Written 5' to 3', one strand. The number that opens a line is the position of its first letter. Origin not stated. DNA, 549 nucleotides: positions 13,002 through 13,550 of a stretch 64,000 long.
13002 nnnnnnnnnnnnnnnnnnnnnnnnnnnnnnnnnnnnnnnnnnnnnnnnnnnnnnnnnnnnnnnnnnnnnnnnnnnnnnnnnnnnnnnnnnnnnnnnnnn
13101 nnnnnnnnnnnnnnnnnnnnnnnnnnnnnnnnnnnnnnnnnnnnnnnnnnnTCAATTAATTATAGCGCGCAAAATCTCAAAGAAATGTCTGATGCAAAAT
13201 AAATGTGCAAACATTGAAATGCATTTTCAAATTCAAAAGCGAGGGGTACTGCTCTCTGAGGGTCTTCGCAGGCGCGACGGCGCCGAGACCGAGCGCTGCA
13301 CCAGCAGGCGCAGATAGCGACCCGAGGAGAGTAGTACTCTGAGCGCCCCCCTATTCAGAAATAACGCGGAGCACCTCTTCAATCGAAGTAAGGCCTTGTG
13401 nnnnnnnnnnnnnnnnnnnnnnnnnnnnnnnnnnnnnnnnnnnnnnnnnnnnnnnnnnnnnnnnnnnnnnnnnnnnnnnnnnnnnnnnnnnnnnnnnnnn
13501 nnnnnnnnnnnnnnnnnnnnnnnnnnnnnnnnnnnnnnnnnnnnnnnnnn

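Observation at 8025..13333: Two copies of an ~80-nt GC-rich element with a covarying terminal stem flank the minor-pilin/pilC block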

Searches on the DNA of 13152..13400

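Call 10: search_rna_families(source=window, start=13152, end=13400, threshold=evalue, max_evalue=10, show_alignments=3)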
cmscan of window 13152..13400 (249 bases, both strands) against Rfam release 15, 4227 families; matches with E-value up to 10: 1.
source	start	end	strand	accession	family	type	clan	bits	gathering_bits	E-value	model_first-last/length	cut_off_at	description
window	13154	13227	+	RF02503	Atu_C9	Gene; sRNA;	-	7.5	40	5.8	118-192/192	no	Rhizobiales sRNA Atu_C9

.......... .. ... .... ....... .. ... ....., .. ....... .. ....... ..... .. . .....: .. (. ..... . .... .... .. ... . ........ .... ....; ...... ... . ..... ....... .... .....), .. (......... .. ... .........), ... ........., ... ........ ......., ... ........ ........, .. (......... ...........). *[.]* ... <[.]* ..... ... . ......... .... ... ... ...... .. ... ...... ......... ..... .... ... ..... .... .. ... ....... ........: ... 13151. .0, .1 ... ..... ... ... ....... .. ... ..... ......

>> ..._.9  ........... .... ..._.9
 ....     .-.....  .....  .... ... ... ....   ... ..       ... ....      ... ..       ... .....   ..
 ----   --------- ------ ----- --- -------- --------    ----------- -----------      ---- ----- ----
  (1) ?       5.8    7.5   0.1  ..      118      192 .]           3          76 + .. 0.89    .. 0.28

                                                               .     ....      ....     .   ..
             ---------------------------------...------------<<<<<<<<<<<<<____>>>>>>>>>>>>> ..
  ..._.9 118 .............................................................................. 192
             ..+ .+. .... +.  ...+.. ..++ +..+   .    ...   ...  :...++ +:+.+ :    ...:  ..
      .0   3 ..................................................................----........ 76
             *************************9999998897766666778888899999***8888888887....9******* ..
